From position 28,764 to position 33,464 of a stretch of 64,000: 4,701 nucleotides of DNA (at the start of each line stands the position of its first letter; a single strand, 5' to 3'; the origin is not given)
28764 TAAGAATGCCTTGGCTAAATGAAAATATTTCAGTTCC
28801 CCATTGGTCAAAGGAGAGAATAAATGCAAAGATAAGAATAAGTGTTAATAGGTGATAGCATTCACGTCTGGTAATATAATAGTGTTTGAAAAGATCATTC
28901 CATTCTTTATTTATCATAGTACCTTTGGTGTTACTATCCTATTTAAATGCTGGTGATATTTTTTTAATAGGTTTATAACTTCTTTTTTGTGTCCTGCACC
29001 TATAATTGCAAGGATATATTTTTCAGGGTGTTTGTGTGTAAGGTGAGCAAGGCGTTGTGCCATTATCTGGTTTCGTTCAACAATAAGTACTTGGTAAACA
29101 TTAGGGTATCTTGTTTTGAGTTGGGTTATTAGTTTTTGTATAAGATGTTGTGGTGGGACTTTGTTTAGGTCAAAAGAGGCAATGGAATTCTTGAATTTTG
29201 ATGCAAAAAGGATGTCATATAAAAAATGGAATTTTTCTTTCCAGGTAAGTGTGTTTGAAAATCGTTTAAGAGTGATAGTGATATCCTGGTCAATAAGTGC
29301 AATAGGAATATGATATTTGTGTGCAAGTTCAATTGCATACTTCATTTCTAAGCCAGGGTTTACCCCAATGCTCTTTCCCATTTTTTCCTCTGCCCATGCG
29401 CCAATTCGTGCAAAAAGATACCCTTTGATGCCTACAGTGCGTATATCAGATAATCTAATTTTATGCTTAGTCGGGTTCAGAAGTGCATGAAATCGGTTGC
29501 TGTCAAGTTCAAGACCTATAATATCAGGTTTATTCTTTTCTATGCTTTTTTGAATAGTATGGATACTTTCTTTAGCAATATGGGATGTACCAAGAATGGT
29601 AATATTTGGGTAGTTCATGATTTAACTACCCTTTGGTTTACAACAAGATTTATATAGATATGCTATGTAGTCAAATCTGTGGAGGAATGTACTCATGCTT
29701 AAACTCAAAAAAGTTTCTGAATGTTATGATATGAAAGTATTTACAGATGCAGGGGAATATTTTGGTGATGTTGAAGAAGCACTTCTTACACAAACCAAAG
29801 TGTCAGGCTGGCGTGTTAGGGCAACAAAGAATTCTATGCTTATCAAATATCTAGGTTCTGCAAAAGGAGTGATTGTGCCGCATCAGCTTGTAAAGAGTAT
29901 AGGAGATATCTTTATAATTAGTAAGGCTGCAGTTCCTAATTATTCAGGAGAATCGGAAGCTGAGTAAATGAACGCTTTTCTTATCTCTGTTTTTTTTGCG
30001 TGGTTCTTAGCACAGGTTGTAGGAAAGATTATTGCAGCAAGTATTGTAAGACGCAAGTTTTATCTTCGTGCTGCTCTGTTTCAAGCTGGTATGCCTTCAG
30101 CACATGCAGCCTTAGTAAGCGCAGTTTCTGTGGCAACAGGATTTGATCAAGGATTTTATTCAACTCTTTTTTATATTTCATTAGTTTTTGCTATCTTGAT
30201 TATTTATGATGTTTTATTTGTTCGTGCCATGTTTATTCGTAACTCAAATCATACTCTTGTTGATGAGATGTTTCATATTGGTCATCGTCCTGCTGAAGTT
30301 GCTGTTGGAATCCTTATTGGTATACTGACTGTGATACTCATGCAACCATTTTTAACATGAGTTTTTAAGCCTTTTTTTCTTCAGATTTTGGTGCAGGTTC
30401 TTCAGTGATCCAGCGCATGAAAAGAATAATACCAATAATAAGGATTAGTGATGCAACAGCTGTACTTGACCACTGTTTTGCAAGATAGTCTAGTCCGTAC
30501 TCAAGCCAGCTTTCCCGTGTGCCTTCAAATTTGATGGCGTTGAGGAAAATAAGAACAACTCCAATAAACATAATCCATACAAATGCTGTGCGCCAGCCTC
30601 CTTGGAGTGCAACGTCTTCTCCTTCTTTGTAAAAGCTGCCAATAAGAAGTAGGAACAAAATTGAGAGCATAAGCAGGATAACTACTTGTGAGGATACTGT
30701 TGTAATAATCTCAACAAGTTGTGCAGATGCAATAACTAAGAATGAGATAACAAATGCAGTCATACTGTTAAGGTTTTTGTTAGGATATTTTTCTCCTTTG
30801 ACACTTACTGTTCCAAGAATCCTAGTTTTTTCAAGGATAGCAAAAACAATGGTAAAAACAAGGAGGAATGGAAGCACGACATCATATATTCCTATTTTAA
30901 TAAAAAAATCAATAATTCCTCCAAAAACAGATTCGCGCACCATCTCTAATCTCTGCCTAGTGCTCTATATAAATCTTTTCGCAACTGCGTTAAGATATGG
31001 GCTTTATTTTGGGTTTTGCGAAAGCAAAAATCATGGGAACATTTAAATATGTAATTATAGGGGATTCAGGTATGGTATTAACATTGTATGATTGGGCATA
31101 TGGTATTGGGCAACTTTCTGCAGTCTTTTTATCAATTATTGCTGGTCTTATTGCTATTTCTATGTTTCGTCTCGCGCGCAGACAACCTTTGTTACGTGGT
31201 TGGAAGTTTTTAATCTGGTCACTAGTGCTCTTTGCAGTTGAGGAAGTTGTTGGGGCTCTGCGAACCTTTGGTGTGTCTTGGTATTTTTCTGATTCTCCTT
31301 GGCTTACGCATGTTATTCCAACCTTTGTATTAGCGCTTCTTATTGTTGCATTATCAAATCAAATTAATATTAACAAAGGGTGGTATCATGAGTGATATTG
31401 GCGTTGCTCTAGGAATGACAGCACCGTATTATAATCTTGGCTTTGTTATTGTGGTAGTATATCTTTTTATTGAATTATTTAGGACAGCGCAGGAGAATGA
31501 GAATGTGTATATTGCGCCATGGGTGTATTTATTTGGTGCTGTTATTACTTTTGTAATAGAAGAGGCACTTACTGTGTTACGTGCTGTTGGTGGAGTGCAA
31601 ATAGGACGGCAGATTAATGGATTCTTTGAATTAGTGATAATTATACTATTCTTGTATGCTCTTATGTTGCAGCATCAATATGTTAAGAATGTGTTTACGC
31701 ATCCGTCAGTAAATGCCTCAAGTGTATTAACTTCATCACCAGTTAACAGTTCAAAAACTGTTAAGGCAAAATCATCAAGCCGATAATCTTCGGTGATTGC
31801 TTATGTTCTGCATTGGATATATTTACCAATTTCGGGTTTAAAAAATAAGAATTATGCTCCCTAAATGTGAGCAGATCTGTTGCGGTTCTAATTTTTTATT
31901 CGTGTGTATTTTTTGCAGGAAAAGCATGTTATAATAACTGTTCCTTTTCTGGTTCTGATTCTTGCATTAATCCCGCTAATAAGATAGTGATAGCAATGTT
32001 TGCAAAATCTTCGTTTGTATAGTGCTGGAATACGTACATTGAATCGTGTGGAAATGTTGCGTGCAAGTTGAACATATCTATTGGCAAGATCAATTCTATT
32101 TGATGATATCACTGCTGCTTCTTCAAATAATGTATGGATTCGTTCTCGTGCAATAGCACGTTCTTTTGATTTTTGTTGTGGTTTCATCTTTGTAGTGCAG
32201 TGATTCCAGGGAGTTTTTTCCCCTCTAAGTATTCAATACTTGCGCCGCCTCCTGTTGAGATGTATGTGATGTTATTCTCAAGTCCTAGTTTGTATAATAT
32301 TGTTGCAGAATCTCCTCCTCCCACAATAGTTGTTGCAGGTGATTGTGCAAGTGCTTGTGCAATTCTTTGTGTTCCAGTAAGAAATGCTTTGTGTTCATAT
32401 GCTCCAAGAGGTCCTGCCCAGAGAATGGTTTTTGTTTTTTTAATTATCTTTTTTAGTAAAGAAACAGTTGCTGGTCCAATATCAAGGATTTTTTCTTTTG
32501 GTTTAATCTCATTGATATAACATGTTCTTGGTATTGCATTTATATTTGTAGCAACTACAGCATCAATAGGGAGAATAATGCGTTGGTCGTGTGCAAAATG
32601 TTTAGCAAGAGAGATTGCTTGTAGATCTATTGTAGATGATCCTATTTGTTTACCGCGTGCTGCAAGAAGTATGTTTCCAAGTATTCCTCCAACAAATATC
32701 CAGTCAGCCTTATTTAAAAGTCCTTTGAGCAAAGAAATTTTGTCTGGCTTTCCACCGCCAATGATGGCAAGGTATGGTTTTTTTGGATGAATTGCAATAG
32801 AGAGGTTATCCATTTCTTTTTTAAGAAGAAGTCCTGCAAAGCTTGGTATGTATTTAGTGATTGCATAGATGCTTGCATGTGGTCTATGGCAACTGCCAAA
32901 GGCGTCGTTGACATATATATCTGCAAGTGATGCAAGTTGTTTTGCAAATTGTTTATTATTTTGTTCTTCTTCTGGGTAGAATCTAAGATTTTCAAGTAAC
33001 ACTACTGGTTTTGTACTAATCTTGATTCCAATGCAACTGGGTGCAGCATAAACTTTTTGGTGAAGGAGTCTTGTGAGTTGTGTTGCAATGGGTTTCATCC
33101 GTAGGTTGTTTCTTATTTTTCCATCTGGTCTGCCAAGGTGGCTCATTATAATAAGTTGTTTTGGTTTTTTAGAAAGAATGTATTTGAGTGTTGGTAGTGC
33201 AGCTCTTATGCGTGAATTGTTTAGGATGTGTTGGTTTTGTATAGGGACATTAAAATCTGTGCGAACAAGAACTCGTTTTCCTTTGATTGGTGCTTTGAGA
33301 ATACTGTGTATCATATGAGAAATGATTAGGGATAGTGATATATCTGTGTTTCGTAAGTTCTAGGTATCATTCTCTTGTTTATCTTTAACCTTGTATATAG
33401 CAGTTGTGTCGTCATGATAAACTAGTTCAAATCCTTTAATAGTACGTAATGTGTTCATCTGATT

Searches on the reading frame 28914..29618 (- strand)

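Call 47: search_protein_families(library=pfam, proteins=[window:28914-29618:-])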
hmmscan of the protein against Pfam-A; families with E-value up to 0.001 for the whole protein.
window:28914-29618:- (234 aa): 1 family
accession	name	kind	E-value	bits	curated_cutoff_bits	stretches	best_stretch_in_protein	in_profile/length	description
PF01963.22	TraB_PrgY_gumN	-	2.5e-18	67.3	26.8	1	6-220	12-256/263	TraB/PrgY/gumN family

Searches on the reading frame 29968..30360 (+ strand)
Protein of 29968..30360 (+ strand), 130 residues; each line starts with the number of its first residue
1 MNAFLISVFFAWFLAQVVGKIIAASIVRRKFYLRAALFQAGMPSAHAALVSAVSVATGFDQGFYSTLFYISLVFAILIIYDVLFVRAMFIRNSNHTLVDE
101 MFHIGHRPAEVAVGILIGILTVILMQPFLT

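Call 9: search_protein_families(library=pfam, proteins=[window:29968-30360:+])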
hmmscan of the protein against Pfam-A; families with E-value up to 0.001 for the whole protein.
window:29968-30360:+ (130 aa): 1 family
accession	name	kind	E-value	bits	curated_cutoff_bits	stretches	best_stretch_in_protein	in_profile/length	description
PF02681.20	DUF212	-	1.1e-24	87.5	26.5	1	2-120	3-125/126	Divergent PAP2 family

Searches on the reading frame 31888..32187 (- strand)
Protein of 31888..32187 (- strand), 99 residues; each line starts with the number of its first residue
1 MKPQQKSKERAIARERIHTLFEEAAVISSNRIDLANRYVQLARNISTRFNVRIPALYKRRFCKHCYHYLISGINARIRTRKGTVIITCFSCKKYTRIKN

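Call 9: search_protein_families(library=pfam, proteins=[window:31888-32187:-])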
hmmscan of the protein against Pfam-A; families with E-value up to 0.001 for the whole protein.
window:31888-32187:- (99 aa): 1 family
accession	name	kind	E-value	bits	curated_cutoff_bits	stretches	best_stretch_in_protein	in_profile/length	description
PF04032.22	Rpr2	-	1.9e-15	57.4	29.3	1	16-92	1-90/90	RNAse P Rpr2/Rpp21/SNM1 subunit domain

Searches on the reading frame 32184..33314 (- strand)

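Call 15: search_protein_families(library=pfam, proteins=[window:32184-33314:-], max_evalue=0.01)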
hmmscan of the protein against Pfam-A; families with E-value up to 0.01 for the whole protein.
window:32184-33314:- (376 aa): 1 family
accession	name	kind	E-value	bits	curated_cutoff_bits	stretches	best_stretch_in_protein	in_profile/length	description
PF00162.24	PGK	-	3.6e-122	408.5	27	1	9-366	5-379/379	Phosphoglycerate kinase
